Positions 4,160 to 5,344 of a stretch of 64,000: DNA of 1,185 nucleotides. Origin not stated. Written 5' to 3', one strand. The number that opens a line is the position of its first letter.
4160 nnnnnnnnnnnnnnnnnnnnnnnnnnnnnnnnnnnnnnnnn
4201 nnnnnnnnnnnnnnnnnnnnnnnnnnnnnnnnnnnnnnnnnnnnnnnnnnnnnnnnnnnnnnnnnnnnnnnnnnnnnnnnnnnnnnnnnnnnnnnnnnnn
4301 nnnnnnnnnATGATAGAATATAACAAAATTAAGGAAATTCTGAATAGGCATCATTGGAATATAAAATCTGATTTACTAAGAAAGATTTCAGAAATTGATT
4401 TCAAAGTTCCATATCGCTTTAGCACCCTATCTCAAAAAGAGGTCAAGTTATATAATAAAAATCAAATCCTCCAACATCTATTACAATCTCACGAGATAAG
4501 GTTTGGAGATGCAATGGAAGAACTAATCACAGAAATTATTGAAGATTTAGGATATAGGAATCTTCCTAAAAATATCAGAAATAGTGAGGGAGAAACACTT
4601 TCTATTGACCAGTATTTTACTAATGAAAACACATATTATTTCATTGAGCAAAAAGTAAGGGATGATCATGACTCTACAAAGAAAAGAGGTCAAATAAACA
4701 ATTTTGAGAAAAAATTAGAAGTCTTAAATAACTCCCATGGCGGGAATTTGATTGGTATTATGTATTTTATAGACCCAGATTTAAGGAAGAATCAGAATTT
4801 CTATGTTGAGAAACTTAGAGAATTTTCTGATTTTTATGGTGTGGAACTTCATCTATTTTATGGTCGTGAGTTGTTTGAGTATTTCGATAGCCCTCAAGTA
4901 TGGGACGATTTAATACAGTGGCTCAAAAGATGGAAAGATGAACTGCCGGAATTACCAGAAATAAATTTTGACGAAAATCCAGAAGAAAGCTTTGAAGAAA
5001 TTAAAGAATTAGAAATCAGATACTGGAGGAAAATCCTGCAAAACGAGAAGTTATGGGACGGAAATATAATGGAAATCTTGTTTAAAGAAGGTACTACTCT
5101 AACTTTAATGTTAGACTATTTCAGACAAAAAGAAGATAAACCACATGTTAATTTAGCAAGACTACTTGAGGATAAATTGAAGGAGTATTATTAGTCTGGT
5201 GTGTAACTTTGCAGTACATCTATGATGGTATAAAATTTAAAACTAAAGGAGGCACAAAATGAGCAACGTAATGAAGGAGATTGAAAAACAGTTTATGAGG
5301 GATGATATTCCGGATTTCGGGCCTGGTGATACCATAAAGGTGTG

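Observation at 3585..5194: Two intact, translationally coupled nuclease-like ORFs beside a dead methyltransferase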

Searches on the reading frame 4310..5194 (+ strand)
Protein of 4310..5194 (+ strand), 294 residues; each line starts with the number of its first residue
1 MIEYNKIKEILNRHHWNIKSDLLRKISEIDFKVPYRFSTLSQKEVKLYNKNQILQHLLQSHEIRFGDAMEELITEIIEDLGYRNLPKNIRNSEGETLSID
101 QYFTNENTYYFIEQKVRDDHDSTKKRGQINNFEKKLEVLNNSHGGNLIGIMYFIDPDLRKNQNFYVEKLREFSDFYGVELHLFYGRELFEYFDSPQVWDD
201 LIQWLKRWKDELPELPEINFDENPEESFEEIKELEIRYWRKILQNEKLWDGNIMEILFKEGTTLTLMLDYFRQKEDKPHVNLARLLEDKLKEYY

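Call 3: search_protein_families(library=pfam, proteins=[window:4310-5194:+], max_evalue=1)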
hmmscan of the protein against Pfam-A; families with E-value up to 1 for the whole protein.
window:4310-5194:+ (294 aa): 2 families
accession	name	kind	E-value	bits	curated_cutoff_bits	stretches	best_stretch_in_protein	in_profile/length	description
PF18294.6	Pept_S41_N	-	0.061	13.7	25.9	1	208-232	16-40/49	Peptidase S41 N-terminal domain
PF17385.8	LBP_M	-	0.17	11.8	25.2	1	92-145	127-180/221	Lacto-N-biose phosphorylase central domain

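Call 4: search_protein_families(library=ncbifam, proteins=[window:4310-5194:+], max_evalue=1)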
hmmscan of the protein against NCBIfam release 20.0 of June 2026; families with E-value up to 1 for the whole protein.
window:4310-5194:+ (294 aa): 6 families
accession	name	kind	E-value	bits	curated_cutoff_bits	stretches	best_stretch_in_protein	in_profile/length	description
NF045832.1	restrict_HpyAIV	equivalog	8e-61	205.8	160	1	2-264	1-266/269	HpyAIV family type II restriction enzyme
NF045831.1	restrict_HinfI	equivalog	0.00096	18.6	175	2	46-79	39-72/264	HinfI family type II restriction enzyme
NF011271.0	PRK14678.1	equivalog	0.071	13.1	172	1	62-123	5-63/120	hypothetical protein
NF009150.0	PRK12497.1-3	equivalog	0.075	13.1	81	1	63-120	6-60/118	YraN family protein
TIGR00252.1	TIGR00252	hypoth_equivalog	0.085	12.8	69.05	1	65-119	9-60/123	YraN family protein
NF009154.0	PRK12497.3-3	equivalog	0.16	12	109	1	63-120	10-64/123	YraN family protein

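Call 5: search_protein_families(library=padloc, proteins=[window:4310-5194:+], max_evalue=1)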
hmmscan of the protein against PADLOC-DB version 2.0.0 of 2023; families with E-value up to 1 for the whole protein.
window:4310-5194:+ (294 aa): 1 family
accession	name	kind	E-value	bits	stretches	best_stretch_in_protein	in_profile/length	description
PDLC03497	REase_II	-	4.2e-69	231.2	1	3-290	2-286/290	Type II restriction enzyme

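Call 6: search_protein_families(library=phrogs, proteins=[window:4310-5194:+], max_evalue=1)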
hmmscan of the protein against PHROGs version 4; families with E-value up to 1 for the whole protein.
window:4310-5194:+ (294 aa): 3 families
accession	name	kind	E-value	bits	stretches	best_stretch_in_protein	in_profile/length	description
phrog_26553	-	unknown function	0.0028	18.3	1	58-163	36-146/187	-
phrog_4085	-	unknown function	0.07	14.4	1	47-80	7-41/77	-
phrog_18927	-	unknown function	0.11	13.8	1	25-55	28-57/76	-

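Call 8: search_solved_structures(query=window:4310-5194:+, max_evalue=10, show_alignments=2)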
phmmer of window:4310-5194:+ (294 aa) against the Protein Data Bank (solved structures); distinct sequences matched with E-value up to 10: 5.
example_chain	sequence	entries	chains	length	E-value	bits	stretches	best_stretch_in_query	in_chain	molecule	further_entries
8znb_A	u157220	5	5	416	0.15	14.8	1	74-132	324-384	Glutamate dehydrogenase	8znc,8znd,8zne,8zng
1euz_A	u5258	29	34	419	0.15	14.8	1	74-132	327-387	GLUTAMATE DEHYDROGENASE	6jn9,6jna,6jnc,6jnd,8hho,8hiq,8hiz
8zmu_A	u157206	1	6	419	0.15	14.8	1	74-132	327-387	Glutamate dehydrogenase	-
4j16_C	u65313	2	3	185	0.6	12.8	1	152-207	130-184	NAD(P) transhydrogenase subunit beta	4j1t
4o9u_B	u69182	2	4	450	2.7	10.7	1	153-207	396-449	NAD(P) transhydrogenase subunit beta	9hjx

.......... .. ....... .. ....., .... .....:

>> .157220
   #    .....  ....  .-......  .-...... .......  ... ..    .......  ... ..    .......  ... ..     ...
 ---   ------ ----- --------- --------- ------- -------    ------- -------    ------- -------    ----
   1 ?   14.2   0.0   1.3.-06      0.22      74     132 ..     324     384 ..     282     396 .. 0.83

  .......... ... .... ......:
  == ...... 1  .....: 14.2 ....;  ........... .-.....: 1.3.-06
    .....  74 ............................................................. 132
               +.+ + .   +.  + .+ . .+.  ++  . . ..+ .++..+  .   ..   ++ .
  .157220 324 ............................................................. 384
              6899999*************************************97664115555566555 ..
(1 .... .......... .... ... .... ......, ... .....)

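Call 33: find_homologous_proteins(query=window:4310-5194:+, max_evalue=0.001)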
Query window:4310-5194:+ (294 aa): 1579 proteins with E <= 0.001 among 2874 candidates; the best 120 are listed.
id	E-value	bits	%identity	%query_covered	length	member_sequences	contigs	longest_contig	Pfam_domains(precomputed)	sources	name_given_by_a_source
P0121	2.6e-192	656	100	100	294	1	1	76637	PF09520.17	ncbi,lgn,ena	-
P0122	7.2e-136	471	75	100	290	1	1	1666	PF09520.17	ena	-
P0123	9.7e-135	467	74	100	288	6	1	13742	PF09520.17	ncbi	-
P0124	1.1e-128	447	74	93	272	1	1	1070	PF09520.17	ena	-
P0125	7.5e-127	441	70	100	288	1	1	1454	PF09520.17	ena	-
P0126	1.9e-124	433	70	100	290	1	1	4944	PF09520.17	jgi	jgi:hypothetical protein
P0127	2.2e-122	426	67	100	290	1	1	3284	PF09520.17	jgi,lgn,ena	-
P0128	1.4e-121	424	68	100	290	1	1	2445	PF09520.17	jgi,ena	-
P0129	1.3e-120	420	66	100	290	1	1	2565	PF09520.17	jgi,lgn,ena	-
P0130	1.9e-120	420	67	100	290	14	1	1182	PF09520.17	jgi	-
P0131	3.1e-120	419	66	100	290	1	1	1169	PF09520.17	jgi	-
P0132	3.9e-120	419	67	100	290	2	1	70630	PF09520.17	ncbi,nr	ncbi:restriction endonuclease [bacterium]|nr:restriction endonuclease [bacterium]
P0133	2.5e-119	416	76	83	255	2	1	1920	PF09520.17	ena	-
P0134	4.3e-118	412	75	83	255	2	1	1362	PF09520.17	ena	-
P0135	1.6e-117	410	66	100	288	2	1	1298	PF09520.17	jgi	-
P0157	9.8e-104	365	56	100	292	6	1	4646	PF09520.17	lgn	-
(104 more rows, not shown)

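Call 55: find_encoding_contigs(protein=P0123, flank=4000, max_places=3)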
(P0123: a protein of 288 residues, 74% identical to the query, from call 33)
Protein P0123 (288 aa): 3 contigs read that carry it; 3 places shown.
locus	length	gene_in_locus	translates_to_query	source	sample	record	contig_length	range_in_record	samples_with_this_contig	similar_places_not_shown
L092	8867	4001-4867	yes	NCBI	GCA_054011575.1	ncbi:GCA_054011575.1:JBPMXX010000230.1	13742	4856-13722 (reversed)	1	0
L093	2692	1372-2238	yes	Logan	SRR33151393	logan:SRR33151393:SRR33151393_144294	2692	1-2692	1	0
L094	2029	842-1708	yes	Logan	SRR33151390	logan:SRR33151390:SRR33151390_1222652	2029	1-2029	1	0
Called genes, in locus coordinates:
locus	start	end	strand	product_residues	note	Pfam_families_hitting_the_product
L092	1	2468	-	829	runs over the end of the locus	?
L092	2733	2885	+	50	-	-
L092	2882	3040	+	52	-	-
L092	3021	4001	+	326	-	PF01555:N6_N4_Mtase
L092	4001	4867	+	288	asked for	PF09520:HinfI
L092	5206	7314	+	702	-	PF00580:UvrD-helicase, PF13245:AAA_19, PF13604:AAA_30 (faint), PF01443:Viral_helicase1 (faint), PF13087:AAA_12 (faint), PF13361:UvrD_C, PF13538:UvrD_C_2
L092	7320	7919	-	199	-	PF03956:Lys_export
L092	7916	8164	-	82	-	-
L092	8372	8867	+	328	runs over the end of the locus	PF06452:CBM9_1, PF19313:DUF5916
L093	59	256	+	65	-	PF00589:Phage_integrase (weak)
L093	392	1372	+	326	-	PF01555:N6_N4_Mtase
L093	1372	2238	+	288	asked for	PF09520:HinfI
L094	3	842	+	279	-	?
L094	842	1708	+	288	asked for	PF09520:HinfI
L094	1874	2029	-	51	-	?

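Call 56: find_encoding_contigs(protein=P0126, flank=4000, max_places=2)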
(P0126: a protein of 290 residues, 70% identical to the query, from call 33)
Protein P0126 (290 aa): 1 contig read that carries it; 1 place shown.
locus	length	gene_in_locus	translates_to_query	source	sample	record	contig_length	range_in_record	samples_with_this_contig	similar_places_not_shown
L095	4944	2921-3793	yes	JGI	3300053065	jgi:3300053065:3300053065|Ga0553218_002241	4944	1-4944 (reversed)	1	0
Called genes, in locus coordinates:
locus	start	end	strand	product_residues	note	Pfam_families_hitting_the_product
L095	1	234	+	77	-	?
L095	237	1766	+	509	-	PF01351:RNase_HII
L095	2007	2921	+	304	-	PF01555:N6_N4_Mtase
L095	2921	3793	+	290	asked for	PF09520:HinfI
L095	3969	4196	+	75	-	-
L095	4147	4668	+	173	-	-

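Call 83: search_protein_families(library=ncbifam, proteins=[L092:4001-4867:+], max_evalue=0.001)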
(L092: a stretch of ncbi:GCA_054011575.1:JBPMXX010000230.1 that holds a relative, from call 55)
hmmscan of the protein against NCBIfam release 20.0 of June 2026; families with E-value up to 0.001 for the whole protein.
L092:4001-4867:+ (288 aa): 2 families
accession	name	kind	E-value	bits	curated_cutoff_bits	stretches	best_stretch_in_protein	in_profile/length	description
NF045832.1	restrict_HpyAIV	equivalog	2.2e-79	266.7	160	1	1-257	1-266/269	HpyAIV family type II restriction enzyme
NF045831.1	restrict_HinfI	equivalog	0.00011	21.6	175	0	23-75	26-76/264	HinfI family type II restriction enzyme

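Call 100: search_solved_structures(query=A2, max_evalue=10, show_alignments=2)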
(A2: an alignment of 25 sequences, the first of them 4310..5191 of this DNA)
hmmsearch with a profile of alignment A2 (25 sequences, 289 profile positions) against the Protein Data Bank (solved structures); distinct sequences matched with E-value up to 10: 1.
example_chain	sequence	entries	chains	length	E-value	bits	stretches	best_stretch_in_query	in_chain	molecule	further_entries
2oee_A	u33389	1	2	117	0.1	15.4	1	209-288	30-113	UPF0342 protein yheA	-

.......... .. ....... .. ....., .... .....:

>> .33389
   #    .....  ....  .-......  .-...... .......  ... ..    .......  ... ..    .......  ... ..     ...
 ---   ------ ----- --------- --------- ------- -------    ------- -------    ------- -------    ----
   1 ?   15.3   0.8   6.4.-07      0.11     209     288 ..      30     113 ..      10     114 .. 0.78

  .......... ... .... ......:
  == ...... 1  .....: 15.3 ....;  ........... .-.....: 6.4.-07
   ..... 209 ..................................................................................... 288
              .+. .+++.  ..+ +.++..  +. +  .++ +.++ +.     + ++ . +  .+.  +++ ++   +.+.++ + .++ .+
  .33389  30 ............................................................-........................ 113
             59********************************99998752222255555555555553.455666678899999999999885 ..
